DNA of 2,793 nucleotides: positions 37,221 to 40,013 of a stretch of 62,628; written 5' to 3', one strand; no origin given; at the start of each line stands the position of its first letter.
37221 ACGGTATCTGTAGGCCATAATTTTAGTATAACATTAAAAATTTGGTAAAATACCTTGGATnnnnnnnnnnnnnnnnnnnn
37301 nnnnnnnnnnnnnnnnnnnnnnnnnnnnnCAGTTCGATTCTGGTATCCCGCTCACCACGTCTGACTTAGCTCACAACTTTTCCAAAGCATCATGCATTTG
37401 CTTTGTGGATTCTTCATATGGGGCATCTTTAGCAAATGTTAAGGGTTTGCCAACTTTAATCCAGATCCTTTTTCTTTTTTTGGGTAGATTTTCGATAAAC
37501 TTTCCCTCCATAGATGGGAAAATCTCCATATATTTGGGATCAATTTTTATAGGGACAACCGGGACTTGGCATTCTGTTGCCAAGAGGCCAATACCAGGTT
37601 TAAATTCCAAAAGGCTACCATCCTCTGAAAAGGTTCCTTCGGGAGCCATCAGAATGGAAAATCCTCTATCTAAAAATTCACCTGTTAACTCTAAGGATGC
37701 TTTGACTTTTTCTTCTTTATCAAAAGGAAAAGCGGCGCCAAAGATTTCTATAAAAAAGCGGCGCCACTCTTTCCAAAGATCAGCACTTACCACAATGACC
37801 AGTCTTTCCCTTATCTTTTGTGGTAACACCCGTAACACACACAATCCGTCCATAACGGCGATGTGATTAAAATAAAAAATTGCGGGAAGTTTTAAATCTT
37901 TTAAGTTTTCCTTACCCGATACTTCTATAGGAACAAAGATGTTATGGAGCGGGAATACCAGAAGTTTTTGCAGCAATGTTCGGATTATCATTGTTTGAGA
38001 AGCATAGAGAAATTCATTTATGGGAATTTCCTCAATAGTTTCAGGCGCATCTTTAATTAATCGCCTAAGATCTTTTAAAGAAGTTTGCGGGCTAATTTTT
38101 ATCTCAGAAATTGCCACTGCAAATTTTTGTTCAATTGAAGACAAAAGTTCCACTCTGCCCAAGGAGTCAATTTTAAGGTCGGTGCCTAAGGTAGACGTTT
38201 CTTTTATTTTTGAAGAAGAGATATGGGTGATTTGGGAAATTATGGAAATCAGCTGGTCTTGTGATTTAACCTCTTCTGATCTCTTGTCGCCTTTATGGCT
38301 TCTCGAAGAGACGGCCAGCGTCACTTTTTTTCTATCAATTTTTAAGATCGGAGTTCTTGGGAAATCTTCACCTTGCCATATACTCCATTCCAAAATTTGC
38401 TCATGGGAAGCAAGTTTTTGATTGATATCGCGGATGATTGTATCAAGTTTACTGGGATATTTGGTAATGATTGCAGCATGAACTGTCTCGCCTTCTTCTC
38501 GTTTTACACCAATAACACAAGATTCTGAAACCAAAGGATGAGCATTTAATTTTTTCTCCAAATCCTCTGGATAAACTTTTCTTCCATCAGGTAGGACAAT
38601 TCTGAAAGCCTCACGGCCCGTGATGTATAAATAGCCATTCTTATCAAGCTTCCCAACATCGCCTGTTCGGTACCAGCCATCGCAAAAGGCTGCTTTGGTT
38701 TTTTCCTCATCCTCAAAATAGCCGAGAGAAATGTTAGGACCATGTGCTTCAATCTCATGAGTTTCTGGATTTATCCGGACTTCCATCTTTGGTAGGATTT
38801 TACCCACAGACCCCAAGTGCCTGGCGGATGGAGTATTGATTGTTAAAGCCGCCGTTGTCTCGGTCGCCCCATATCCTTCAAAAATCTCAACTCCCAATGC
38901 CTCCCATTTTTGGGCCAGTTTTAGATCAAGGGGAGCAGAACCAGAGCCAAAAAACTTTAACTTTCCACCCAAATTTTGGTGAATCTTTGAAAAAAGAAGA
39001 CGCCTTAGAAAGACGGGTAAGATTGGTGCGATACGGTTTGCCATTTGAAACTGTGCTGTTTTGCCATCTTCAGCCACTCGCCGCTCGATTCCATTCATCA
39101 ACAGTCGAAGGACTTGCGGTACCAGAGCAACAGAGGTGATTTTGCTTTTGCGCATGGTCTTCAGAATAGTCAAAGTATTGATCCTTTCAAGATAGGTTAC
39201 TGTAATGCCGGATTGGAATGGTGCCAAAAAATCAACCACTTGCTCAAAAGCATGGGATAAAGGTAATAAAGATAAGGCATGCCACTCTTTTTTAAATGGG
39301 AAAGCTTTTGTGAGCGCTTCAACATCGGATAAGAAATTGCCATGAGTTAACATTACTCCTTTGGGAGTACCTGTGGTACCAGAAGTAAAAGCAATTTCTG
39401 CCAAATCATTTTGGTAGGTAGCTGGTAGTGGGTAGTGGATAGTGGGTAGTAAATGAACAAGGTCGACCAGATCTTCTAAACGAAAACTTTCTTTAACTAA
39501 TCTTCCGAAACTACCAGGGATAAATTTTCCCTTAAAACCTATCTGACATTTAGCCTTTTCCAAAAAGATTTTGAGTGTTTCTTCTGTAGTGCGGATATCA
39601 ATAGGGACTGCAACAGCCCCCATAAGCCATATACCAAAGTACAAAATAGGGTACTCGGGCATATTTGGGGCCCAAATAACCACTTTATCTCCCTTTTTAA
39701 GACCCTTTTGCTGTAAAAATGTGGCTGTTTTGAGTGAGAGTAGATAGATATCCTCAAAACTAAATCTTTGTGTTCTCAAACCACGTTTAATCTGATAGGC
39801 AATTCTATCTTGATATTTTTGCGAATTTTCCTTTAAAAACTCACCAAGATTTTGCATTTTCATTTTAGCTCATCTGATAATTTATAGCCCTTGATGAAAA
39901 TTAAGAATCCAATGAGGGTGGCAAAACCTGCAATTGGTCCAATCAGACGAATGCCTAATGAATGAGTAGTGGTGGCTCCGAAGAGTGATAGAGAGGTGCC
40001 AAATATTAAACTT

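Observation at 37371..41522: acpS - MelB-type MFS - (acyl-AMP ligase/ACP/PlsC) operon: candidate host-lipid scavenging system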

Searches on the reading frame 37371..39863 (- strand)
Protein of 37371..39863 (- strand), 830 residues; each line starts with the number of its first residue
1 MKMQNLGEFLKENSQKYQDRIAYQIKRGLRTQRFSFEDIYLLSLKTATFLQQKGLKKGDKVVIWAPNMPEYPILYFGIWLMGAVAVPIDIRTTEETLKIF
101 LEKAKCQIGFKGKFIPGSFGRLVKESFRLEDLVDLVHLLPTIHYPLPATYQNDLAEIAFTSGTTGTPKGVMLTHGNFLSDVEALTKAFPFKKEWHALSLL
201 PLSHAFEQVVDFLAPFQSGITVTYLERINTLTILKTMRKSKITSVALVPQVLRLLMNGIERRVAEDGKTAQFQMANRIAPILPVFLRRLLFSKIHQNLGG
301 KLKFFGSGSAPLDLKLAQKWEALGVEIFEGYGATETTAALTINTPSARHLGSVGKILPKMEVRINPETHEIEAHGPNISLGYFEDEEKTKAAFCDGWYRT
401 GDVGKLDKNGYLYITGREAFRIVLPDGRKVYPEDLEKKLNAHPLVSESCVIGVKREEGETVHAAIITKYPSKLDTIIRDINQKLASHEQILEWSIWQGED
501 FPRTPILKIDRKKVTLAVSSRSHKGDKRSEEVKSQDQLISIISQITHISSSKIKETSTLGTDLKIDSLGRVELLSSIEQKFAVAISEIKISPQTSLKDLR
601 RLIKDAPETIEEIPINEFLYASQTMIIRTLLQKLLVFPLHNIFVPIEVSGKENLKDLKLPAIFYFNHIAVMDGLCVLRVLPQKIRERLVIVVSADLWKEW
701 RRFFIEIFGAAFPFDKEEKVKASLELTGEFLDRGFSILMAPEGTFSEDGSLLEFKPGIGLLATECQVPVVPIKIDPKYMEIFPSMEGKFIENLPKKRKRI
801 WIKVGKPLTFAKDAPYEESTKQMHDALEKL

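Call 3: search_protein_families(library=pfam, proteins=[window:37371-39863:-], max_evalue=0.01)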
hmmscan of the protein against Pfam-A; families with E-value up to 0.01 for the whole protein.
window:37371-39863:- (830 aa): 5 families
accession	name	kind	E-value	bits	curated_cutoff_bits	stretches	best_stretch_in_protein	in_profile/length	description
PF00501.34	AMP-binding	-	2.2e-66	224.7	29.9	1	11-382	2-383/384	AMP-binding enzyme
PF01553.26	Acyltransferase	-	2e-17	63.7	23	1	646-774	2-131/132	Acyltransferase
PF00550.31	PP-binding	-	2.7e-06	28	20.8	1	536-599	1-63/67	Phosphopantetheine attachment site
PF23562.2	AMP-binding_C_3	-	7.6e-06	26.8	20.8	1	421-514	3-108/124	AMP-binding enzyme C-terminal domain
PF13193.12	AMP-binding_C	-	8.3e-05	23.9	24.5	1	435-487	2-57/76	AMP-binding enzyme C-terminal domain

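Call 4: search_protein_families(library=ncbifam, proteins=[window:37371-39863:-], max_evalue=0.01)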
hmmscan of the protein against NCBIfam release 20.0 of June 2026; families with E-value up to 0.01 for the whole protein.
window:37371-39863:- (830 aa): 117 families (the best 25 are shown)
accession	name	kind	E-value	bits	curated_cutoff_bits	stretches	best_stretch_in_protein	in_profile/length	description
NF004837.0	PRK06187.1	subfamily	1.5e-75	254.4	476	3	286-518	271-522/531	long-chain-fatty-acid--CoA ligase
NF005702.0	PRK07514.1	subfamily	2.1e-61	207.9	558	2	283-509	252-491/506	malonyl-CoA synthase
NF006386.0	PRK08633.1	equivalog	7.7e-59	199.4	1221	3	285-418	882-1041/1147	acyl-[ACP]--phospholipid O-acyltransferase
TIGR01923.1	menE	equivalog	2.5e-54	184.8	330.15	2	281-496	207-426/442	o-succinylbenzoate--CoA ligase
NF004114.0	PRK05605.1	equivalog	2.1e-52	178.2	766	3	306-520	344-571/575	long-chain-fatty-acid--CoA ligase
NF006181.0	PRK08314.1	subfamily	6.7e-52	176.5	705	3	301-480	320-514/563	long-chain-fatty-acid--CoA ligase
NF052269.1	Staph_lig_FadD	equivalog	1.5e-51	175.3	650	2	301-519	266-494/499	long-chain-fatty-acid--CoA ligase FadD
NF005801.1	PRK07656.1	equivalog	2.2e-51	175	657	2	301-474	280-459/500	FadD3 family acyl-CoA ligase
NF005291.0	PRK06814.1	equivalog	4.2e-51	174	1349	3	303-417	910-1031/1140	acyl-[ACP]--phospholipid O-acyltransferase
NF002966.0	PRK03640.1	equivalog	4.8e-51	173.9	556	2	281-515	235-477/483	o-succinylbenzoate--CoA ligase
NF009233.0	PRK12583.1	subfamily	8.6e-46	156.5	832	3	326-511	345-543/558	fatty acid CoA ligase family protein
NF006182.0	PRK08316.1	subfamily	1.4e-45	155.8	663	2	3-251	10-270/523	fatty acyl-CoA synthetase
NF004511.1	PRK05852.1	equivalog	1.7e-44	152.3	650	2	298-515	272-501/505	FadD7 family fatty acid--CoA ligase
NF006523.0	PRK08974.1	equivalog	5.3e-44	150.3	884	3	301-514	326-549/561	long-chain-fatty-acid--CoA ligase FadD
NF005676.0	PRK07470.1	equivalog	6.8e-44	150.4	774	3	322-522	316-533/544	acyl-CoA synthetase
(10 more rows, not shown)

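Call 8: find_homologous_proteins(query=window:37371-39863:-, max_evalue=1e-10)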
Query window:37371-39863:- (830 aa): 5681 proteins with E <= 1e-10 among 8000 candidates; the best 120 are listed.
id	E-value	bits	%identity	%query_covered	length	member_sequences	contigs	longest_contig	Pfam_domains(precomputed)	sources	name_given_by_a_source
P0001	0.0e+0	1862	100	100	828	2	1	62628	PF00550.32,PF00501.35,PF23562.3,PF01553.27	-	-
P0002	0.0e+0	1440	76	100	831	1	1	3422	PF00550.32,PF00501.35,PF23562.3,PF01553.27,PF23297.2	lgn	-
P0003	0.0e+0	1360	72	100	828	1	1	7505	PF00550.32,PF00501.35,PF23562.3,PF01553.27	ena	-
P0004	0.0e+0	1357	72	100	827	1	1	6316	PF00550.32,PF00501.35,PF23562.3,PF13193.13,PF01553.27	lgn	-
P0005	0.0e+0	1351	72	100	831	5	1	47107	PF00501.35,PF23562.3,PF13193.13,PF01553.27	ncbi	-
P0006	0.0e+0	1350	71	100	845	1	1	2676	PF00550.32,PF00501.35,PF23562.3,PF13193.13,PF01553.27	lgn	-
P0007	0.0e+0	1345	72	100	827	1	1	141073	PF00550.32,PF00501.35,PF23562.3,PF01553.27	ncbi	-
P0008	0.0e+0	1341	71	99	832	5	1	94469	PF00550.32,PF00501.35,PF23562.3,PF13193.13,PF01553.27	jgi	-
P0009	0.0e+0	1319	71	100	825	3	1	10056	PF00550.32,PF00501.35,PF23562.3,PF13193.13,PF01553.27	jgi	-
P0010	0.0e+0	1305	69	100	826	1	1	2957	PF00550.32,PF00501.35,PF23562.3,PF13193.13,PF01553.27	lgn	-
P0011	0.0e+0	1304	70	100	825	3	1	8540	PF00550.32,PF00501.35,PF23562.3,PF01553.27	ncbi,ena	-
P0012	0.0e+0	1299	69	100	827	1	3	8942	PF00550.32,PF00501.35,PF23562.3,PF01553.27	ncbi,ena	-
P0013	0.0e+0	1299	69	100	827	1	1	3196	PF00550.32,PF00501.35,PF23562.3,PF13193.13,PF01553.27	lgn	-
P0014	0.0e+0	1296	68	100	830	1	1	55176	PF00550.32,PF00501.35,PF23562.3,PF01553.27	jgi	jgi:long-chain acyl-CoA synthetase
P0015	0.0e+0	1294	67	100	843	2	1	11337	PF00550.32,PF00501.35,PF23562.3,PF01553.27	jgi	-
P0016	0.0e+0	1285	68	100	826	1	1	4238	PF00550.32,PF00501.35,PF01553.27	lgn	-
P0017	0.0e+0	1281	67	100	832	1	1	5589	PF00550.32,PF00501.35,PF23562.3,PF01553.27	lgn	-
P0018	0.0e+0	1278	68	100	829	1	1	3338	PF00550.32,PF00501.35,PF23562.3,PF13193.13,PF01553.27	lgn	-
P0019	0.0e+0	1274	67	100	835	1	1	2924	PF00550.32,PF00501.35,PF01553.27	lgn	-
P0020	0.0e+0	1263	66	100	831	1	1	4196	PF00550.32,PF00501.35,PF23562.3,PF13193.13,PF01553.27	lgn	-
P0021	0.0e+0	1237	64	100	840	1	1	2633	PF00550.32,PF00501.35,PF23562.3,PF13193.13,PF01553.27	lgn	-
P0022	0.0e+0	1236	66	100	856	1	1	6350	PF00550.32,PF00501.35,PF23562.3,PF13193.13,PF01553.27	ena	-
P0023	0.0e+0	1234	64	100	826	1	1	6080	PF00550.32,PF00501.35,PF23562.3,PF01553.27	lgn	-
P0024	0.0e+0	1222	65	100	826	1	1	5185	PF00550.32,PF00501.35,PF23562.3,PF13193.13,PF01553.27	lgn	-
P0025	0.0e+0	1217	64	100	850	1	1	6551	PF00550.32,PF00501.35,PF13193.13,PF01553.27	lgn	-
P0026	0.0e+0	1212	64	100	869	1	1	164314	PF00550.32,PF00501.35,PF23562.3,PF01553.27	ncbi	-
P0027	0.0e+0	1210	66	98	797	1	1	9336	PF00550.32,PF00501.35,PF23562.3,PF13193.13,PF01553.27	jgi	-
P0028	0.0e+0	1210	63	100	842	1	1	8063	PF00550.32,PF00501.35,PF23562.3,PF13193.13,PF01553.27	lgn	-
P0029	0.0e+0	1207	65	100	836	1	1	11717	PF00550.32,PF00501.35,PF23562.3,PF13193.13,PF01553.27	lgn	-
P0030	0.0e+0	1206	65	100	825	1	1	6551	PF00550.32,PF00501.35,PF23562.3,PF13193.13,PF01553.27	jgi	-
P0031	0.0e+0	1205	63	100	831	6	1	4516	PF00550.32,PF00501.35,PF23562.3,PF01553.27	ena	-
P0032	0.0e+0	1205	63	100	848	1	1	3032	PF00550.32,PF00501.35,PF23562.3,PF13193.13,PF01553.27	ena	-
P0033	0.0e+0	1204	63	100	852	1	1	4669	PF00550.32,PF00501.35,PF23562.3,PF13193.13,PF01553.27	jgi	-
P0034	0.0e+0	1197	64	100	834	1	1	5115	PF00550.32,PF00501.35,PF23562.3,PF13193.13,PF01553.27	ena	-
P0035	0.0e+0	1195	63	100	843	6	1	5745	PF00550.32,PF00501.35,PF23562.3,PF01553.27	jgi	-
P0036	0.0e+0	1187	62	100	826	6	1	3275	PF00550.32,PF00501.35,PF23562.3,PF13193.13,PF01553.27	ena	-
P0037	0.0e+0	1187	64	100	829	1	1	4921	PF00550.32,PF00501.35,PF23562.3,PF13193.13,PF01553.27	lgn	-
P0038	0.0e+0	1187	63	100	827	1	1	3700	PF00550.32,PF00501.35,PF23562.3,PF01553.27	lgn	-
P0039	0.0e+0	1184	63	100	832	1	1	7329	PF00550.32,PF00501.35,PF23562.3,PF13193.13,PF01553.27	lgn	-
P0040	0.0e+0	1182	62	100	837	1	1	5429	PF00550.32,PF00501.35,PF23562.3,PF13193.13,PF01553.27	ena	-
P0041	0.0e+0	1179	62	100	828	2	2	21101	PF00550.32,PF00501.35,PF23562.3,PF13193.13,PF01553.27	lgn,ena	-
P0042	0.0e+0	1174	62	100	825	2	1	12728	PF00550.32,PF00501.35,PF23562.3,PF13193.13,PF01553.27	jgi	jgi:long-chain acyl-CoA synthetase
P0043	0.0e+0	1172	61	100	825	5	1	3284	PF00550.32,PF00501.35,PF01553.27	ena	-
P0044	0.0e+0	1172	62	100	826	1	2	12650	PF00550.32,PF00501.35,PF13193.13,PF01553.27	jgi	-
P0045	0.0e+0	1171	62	100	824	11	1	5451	PF00550.32,PF00501.35,PF23562.3,PF13193.13,PF01553.27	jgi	jgi:long-chain acyl-CoA synthetase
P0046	0.0e+0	1162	62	100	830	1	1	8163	PF00550.32,PF00501.35,PF23562.3,PF13193.13,PF01553.27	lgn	-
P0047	0.0e+0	1148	62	100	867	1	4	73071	PF00550.32,PF00501.35,PF23562.3,PF13193.13,PF01553.27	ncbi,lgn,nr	ncbi:AMP-binding protein [Candidatus Curtissbacteria bacterium]|nr:AMP-binding protein [Candidatus C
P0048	0.0e+0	1139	60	100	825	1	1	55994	PF00550.32,PF00501.35,PF23562.3,PF01553.27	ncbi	ncbi:AMP-binding protein [Candidatus Margulisiibacteriota bacterium]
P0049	0.0e+0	1136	59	99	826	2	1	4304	PF00550.32,PF00501.35,PF23562.3,PF13193.13,PF01553.27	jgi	jgi:long-chain acyl-CoA synthetase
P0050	0.0e+0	1135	60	100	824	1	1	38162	PF00550.32,PF00501.35,PF23562.3,PF13193.13,PF01553.27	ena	-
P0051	0.0e+0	1119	60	99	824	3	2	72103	PF00550.32,PF00501.35,PF23562.3,PF13193.13,PF01553.27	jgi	jgi:long-chain acyl-CoA synthetase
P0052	0.0e+0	1115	59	100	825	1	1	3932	PF00550.32,PF00501.35,PF23562.3,PF13193.13,PF01553.27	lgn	-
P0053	0.0e+0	1103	58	100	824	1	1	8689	PF00550.32,PF00501.35,PF23562.3,PF01553.27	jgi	jgi:long-chain acyl-CoA synthetase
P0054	0.0e+0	1100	59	99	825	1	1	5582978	PF00550.32,PF00501.35,PF23562.3,PF13193.13,PF01553.27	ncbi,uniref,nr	ncbi:AMP-binding protein [Dictyobacter alpinus]|uniref:AMP-binding protein n=1 Tax=Dictyobacter alpi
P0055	0.0e+0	1096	59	100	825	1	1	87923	PF00550.32,PF00501.35,PF23562.3,PF13193.13,PF01553.27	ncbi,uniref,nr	ncbi:AMP-binding protein [Dictyobacter formicarum]|uniref:AMP-binding protein n=1 Tax=Dictyobacter f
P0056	0.0e+0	1095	58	100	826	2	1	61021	PF00550.32,PF00501.35,PF23562.3,PF13193.13,PF01553.27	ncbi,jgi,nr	ncbi:MAG TPA: AMP-binding protein [Ktedonobacteraceae bacterium]|nr:AMP-binding protein [Ktedonobact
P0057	0.0e+0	1093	58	99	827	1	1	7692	PF00550.32,PF00501.35,PF23562.3,PF01553.27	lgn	-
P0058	0.0e+0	1092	58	100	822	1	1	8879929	PF00501.35,PF01553.27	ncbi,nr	ncbi:AMP-binding protein [Ktedonobacteria bacterium brp13]|nr:AMP-binding protein [Ktedonobacteria b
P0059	0.0e+0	1086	58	100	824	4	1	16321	PF00550.32,PF00501.35,PF23562.3,PF13193.13,PF01553.27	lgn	-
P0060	0.0e+0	1084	58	100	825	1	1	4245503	PF00550.32,PF00501.35,PF23562.3,PF13193.13,PF01553.27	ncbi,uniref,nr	ncbi:AMP-binding protein [Dictyobacter vulcani]|uniref:AMP-binding protein n=1 Tax=Dictyobacter vulc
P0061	0.0e+0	1076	58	99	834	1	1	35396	PF00550.32,PF00501.35,PF23562.3,PF13193.13,PF01553.27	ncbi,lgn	-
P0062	0.0e+0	1060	59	96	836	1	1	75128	PF00550.32,PF00501.35,PF23562.3,PF01553.27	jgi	jgi:Long-chain acyl-CoA synthetases (AMP-forming)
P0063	0.0e+0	1050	57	100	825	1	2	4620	PF00550.32,PF00501.35,PF13193.13,PF01553.27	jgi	jgi:long-chain acyl-CoA synthetase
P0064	0.0e+0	1043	55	100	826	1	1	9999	PF00550.32,PF00501.35,PF23562.3,PF13193.13,PF01553.27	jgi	jgi:long-chain acyl-CoA synthetase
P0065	2.0e-295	1000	65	82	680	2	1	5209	PF00550.32,PF00501.35,PF23562.3,PF01553.27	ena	-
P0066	3.2e-280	950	63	80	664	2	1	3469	PF00550.32,PF00501.35,PF23562.3,PF13193.13,PF01553.27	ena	-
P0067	8.3e-278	942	51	100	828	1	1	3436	PF00550.32,PF00501.35,PF13193.13,PF01553.27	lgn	-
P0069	5.1e-271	920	52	100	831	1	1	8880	PF00550.32,PF00501.35,PF23562.3,PF13193.13,PF01553.27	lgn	-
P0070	1.0e-270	919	52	98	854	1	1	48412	PF00550.32,PF00501.35,PF23562.3,PF01553.27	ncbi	-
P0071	1.4e-270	918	51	100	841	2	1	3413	PF00550.32,PF00501.35,PF23562.3,PF13193.13,PF01553.27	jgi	-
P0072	8.4e-264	896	50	100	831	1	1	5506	PF00550.32,PF00501.35,PF23562.3,PF13193.13,PF01553.27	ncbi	-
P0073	9.4e-255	866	49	100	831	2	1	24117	PF00550.32,PF00501.35,PF23562.3,PF13193.13,PF01553.27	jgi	jgi:long-chain acyl-CoA synthetase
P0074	2.8e-254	864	49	100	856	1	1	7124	PF00550.32,PF00501.35,PF23562.3,PF01553.27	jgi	jgi:long-chain acyl-CoA synthetase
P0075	1.2e-245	836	48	100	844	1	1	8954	PF00550.32,PF00501.35,PF23562.3,PF13193.13,PF01553.27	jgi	jgi:long-chain acyl-CoA synthetase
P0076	1.5e-242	825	62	72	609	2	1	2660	PF00550.32,PF00501.35,PF23562.3,PF13193.13,PF01553.27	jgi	jgi:long-chain acyl-CoA synthetase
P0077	2.0e-238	812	69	63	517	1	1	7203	PF00550.32,PF00501.35,PF23562.3,PF13193.13,PF01553.27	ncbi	-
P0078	2.7e-236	805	46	99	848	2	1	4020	PF00550.32,PF00501.35,PF01553.27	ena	-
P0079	1.8e-233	795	45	99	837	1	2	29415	PF00550.32,PF00501.35,PF23562.3,PF13193.13,PF01553.27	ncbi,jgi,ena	jgi:long-chain acyl-CoA synthetase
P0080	3.9e-233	794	45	99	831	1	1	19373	PF00550.32,PF00501.35,PF13193.13,PF01553.27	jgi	jgi:long-chain acyl-CoA synthetase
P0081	6.0e-231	787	45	99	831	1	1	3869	PF00550.32,PF00501.35,PF23562.3,PF13193.13,PF01553.27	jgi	jgi:long-chain acyl-CoA synthetase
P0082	7.0e-231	787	45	99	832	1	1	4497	PF00550.32,PF00501.35,PF01553.27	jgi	jgi:long-chain acyl-CoA synthetase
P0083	1.1e-229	783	45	99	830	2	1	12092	PF00550.32,PF00501.35,PF13193.13,PF01553.27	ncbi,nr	ncbi:MAG: AMP-binding protein [Chloroflexi bacterium]|nr:AMP-binding protein [Chloroflexota bacteriu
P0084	1.7e-227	776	44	99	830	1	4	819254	PF00550.32,PF00501.35,PF13193.13,PF01553.27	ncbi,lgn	-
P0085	2.9e-227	775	44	99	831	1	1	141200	PF00550.32,PF00501.35,PF23562.3,PF13193.13,PF01553.27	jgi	jgi:long-chain acyl-CoA synthetase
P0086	4.7e-227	774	44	100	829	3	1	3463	PF00550.32,PF00501.35,PF01553.27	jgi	jgi:long-chain acyl-CoA synthetase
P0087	1.6e-226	772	47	99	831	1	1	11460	PF00550.32,PF00501.35,PF01553.27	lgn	-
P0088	4.2e-226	771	44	99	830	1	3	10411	PF00550.32,PF00501.35,PF01553.27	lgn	-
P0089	1.1e-225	770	44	100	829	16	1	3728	PF00550.32,PF00501.35,PF01553.27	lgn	-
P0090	4.2e-225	768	44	99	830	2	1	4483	PF00550.32,PF00501.35,PF01553.27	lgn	-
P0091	6.1e-225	767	44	99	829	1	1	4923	PF00550.32,PF00501.35,PF13193.13,PF01553.27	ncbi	-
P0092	1.9e-224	766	44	99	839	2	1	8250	PF00501.35,PF01553.27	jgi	-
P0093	1.1e-223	763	44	99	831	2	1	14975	PF00550.32,PF00501.35,PF01553.27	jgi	jgi:long-chain acyl-CoA synthetase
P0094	1.8e-223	762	45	99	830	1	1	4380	PF00550.32,PF00501.35,PF13193.13,PF01553.27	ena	-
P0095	2.6e-223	762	44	99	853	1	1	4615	PF00550.32,PF00501.35,PF23562.3,PF01553.27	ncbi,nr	ncbi:MAG: AMP-binding protein [Chloroflexi bacterium]|nr:AMP-binding protein [Chloroflexota bacteriu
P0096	2.4e-222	759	44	99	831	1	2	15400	PF00550.32,PF00501.35,PF01553.27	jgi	jgi:long-chain acyl-CoA synthetase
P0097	3.6e-222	758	58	69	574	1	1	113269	PF00550.32,PF00501.35,PF01553.27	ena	-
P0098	1.3e-221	756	44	99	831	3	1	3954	PF00550.32,PF00501.35,PF23562.3,PF13193.13,PF01553.27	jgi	jgi:long-chain acyl-CoA synthetase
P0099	1.1e-220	753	46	99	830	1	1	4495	PF00550.32,PF00501.35,PF01553.27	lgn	-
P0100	1.5e-220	753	44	99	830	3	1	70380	PF00501.35,PF13193.13,PF01553.27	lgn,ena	-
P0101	1.7e-220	752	43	99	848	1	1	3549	PF00550.32,PF00501.35,PF23562.3,PF13193.13,PF01553.27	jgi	jgi:long-chain acyl-CoA synthetase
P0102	1.3e-219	749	43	99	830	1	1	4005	PF00550.32,PF00501.35,PF23562.3,PF01553.27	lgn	-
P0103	1.4e-219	749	43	99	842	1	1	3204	PF00550.32,PF00501.35,PF01553.27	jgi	jgi:long-chain acyl-CoA synthetase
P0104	2.9e-219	748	43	99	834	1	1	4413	PF00550.32,PF00501.35,PF23562.3,PF01553.27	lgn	-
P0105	3.9e-219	748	43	100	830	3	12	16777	PF00550.32,PF00501.35,PF01553.27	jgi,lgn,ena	-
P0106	1.9e-218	746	44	99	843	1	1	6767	PF00501.35,PF01553.27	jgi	jgi:long-chain acyl-CoA synthetase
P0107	1.2e-217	743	44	99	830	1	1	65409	PF00550.32,PF00501.35,PF01553.27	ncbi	-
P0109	1.8e-217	742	43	99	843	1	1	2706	PF00501.35,PF01553.27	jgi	jgi:long-chain acyl-CoA synthetase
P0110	4.5e-217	741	43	100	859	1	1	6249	PF00550.32,PF00501.35,PF23562.3,PF13193.13,PF01553.27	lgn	-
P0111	1.2e-216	740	43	99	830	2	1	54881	PF00550.32,PF00501.35,PF01553.27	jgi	-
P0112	5.2e-215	734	44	99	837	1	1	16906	PF00501.35,PF23562.3,PF01553.27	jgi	jgi:long-chain acyl-CoA synthetase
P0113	7.7e-213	727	43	100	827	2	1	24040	PF00550.32,PF00501.35,PF23562.3,PF01553.27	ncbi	-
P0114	7.0e-211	721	43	98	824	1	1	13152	PF00550.32,PF00501.35,PF01553.27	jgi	jgi:long-chain acyl-CoA synthetase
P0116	5.9e-210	718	43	99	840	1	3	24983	PF00550.32,PF00501.35,PF13193.13,PF01553.27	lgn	-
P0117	1.5e-209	716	42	100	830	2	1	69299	PF00550.32,PF00501.35,PF13193.13,PF01553.27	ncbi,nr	ncbi:MAG: AMP-binding protein [Chloroflexi bacterium]|nr:AMP-binding protein [Chloroflexota bacteriu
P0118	2.0e-209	716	42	99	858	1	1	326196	PF00550.32,PF00501.35,PF23562.3,PF01553.27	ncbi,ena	-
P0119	4.1e-209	715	42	100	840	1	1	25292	PF00501.35,PF01553.27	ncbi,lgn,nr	ncbi:MAG TPA: AMP-binding protein [Candidatus Sulfotelmatobacter sp.]|nr:AMP-binding protein [Candid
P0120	1.7e-207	709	41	99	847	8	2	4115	PF00550.32,PF00501.35,PF23562.3,PF13193.13,PF01553.27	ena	-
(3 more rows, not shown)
